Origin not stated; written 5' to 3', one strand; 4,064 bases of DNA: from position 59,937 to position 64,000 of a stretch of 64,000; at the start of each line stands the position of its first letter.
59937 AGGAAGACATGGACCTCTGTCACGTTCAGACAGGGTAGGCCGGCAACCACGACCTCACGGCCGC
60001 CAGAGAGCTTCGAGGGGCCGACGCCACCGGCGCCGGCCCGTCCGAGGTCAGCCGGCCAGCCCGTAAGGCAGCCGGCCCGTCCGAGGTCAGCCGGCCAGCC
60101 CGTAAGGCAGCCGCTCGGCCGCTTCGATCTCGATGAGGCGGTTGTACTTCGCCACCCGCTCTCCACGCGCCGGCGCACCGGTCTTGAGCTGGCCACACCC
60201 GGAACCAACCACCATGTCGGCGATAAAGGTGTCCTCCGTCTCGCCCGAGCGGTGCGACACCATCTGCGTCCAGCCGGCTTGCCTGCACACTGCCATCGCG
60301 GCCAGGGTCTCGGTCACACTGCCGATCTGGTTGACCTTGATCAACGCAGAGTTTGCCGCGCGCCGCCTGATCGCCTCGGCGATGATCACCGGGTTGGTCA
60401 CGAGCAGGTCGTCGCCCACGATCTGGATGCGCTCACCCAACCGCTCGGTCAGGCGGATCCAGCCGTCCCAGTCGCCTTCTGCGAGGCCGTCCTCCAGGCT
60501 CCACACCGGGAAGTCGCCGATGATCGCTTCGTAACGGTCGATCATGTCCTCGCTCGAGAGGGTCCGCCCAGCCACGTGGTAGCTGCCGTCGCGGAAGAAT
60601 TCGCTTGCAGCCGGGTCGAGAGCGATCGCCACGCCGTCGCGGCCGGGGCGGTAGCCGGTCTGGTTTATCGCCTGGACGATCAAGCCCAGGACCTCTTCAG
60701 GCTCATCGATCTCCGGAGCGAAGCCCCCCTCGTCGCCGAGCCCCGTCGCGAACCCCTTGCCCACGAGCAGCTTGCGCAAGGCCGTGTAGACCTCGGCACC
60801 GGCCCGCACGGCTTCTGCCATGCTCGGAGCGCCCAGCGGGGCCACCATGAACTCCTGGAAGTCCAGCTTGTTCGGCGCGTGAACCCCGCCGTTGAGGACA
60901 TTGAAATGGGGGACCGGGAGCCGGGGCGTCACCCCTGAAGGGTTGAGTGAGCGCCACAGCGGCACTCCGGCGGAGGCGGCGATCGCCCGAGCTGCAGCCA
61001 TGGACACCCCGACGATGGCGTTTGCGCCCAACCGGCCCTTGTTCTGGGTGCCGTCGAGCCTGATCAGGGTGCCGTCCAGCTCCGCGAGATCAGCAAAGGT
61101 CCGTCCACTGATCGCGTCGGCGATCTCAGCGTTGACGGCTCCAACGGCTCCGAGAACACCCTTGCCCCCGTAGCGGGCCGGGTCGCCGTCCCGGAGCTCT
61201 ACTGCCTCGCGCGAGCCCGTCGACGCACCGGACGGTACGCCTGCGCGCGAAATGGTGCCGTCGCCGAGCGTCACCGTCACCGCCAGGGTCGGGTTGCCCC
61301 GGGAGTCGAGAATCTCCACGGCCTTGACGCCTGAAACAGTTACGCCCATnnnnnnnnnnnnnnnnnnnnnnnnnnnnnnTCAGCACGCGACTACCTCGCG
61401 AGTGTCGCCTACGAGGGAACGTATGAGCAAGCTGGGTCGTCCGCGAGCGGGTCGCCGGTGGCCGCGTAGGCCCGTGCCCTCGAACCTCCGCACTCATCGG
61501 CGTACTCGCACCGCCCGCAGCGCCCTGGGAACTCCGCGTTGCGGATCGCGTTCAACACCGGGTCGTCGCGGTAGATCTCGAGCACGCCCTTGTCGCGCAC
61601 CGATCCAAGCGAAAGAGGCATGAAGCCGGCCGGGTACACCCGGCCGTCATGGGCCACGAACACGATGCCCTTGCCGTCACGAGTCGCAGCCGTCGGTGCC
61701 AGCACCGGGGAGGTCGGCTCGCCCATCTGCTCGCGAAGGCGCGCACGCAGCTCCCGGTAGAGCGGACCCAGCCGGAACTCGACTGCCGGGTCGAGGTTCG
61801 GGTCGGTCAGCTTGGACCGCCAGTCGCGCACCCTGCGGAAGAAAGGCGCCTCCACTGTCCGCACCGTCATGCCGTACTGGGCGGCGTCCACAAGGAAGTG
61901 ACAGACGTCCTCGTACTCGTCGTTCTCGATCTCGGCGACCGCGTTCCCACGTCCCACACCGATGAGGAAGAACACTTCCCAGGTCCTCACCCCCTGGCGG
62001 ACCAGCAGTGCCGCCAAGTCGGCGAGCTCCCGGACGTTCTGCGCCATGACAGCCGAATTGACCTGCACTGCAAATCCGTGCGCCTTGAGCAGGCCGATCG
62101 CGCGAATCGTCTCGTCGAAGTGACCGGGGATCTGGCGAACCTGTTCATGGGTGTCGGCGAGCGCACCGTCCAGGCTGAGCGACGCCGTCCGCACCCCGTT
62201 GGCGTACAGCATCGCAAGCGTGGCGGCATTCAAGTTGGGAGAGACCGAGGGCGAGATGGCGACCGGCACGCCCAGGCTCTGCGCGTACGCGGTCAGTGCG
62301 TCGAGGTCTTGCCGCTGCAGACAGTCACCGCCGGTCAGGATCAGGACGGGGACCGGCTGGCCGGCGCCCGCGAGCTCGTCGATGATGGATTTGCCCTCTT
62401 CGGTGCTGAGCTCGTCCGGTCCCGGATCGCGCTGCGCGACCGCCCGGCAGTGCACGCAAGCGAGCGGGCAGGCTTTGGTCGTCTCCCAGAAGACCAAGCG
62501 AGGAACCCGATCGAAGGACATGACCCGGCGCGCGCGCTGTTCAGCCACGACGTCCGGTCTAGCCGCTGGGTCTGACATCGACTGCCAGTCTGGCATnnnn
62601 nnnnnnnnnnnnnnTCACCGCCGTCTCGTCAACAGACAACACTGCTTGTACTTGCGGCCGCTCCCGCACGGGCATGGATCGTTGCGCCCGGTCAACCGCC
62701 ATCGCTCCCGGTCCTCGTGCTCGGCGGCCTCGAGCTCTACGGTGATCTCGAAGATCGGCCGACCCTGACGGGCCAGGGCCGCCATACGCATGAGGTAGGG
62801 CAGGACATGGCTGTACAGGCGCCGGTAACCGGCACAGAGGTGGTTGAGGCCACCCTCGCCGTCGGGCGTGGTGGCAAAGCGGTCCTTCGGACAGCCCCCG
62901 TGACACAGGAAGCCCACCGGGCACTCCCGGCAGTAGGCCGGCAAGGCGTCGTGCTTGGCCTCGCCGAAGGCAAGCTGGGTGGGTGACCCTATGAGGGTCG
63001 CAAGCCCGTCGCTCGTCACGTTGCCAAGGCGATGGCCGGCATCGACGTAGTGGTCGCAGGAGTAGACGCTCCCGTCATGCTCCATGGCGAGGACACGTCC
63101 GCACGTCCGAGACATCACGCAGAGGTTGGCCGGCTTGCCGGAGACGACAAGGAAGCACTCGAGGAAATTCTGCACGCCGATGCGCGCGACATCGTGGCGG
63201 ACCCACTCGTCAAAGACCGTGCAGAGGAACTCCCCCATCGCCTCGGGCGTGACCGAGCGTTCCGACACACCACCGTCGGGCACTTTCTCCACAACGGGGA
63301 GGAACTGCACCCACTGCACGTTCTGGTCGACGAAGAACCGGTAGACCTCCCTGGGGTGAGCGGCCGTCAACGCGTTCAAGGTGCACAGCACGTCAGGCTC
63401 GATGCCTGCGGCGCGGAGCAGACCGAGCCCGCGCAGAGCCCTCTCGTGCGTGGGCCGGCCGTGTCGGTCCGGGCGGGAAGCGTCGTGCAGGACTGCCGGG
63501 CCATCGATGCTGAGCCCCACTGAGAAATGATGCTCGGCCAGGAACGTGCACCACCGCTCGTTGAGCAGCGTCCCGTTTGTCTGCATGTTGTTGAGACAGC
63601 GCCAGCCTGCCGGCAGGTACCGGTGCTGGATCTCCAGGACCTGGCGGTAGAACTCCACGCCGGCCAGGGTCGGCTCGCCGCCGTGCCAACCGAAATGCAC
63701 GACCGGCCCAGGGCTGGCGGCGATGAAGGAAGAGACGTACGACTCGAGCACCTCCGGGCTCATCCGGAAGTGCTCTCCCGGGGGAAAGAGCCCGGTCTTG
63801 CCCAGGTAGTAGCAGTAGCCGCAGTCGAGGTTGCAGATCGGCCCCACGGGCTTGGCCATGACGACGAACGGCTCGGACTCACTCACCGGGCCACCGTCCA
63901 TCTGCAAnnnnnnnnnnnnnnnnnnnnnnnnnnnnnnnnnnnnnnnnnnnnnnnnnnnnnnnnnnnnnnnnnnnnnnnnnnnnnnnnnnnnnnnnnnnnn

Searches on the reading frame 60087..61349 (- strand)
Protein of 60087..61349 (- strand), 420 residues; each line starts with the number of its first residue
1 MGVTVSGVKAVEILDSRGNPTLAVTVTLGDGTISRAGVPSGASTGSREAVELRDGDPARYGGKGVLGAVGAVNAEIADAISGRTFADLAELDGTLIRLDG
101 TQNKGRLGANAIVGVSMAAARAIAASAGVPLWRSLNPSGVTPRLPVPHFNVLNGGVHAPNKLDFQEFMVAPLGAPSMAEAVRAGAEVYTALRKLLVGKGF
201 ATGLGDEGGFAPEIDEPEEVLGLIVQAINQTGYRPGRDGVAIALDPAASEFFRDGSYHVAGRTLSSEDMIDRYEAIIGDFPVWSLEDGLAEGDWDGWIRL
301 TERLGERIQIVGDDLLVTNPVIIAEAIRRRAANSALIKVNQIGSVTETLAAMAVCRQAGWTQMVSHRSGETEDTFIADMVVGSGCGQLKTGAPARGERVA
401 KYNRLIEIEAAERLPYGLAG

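Call 18: search_protein_families(library=pfam, proteins=[window:60087-61349:-], max_evalue=0.001)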
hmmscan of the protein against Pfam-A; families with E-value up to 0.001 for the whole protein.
window:60087-61349:- (420 aa): 3 families
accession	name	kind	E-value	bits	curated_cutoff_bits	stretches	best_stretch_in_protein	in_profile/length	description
PF00113.28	Enolase_C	-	2.3e-109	365.7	21.5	1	144-410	4-279/296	Enolase, C-terminal TIM barrel domain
PF03952.21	Enolase_N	-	3.1e-50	170.2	35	1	6-134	2-130/131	Enolase, N-terminal domain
PF13378.12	MR_MLE_C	-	4.3e-05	23.8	29.4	1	268-361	59-149/219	Enolase C-terminal domain-like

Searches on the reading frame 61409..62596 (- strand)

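Call 18: search_protein_families(library=pfam, proteins=[window:61409-62596:-], max_evalue=0.001)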
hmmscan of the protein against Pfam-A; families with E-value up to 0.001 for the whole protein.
window:61409-62596:- (395 aa): 2 families
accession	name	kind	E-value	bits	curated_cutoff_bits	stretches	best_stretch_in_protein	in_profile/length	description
PF04055.27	Radical_SAM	-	2.6e-14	54.2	29.5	1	38-197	2-165/166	Radical SAM superfamily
PF13186.11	SPASM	-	0.00018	22.1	21.5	1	309-364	5-67/67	Iron-sulfur cluster-binding domain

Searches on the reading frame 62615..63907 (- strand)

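Call 18: search_protein_families(library=pfam, proteins=[window:62615-63907:-], max_evalue=0.001)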
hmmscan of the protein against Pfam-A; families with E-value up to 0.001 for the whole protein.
window:62615-63907:- (430 aa): 3 families
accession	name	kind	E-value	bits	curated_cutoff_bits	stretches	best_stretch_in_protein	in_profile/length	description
PF04055.27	Radical_SAM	-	3.4e-16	60.3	29.5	1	21-181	3-155/166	Radical SAM superfamily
PF02810.21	SEC-C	-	1.2e-10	41.5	20.4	1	408-425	1-18/19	SEC-C motif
PF13186.11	SPASM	-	2.6e-07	31.3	21.5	1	271-330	6-67/67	Iron-sulfur cluster-binding domain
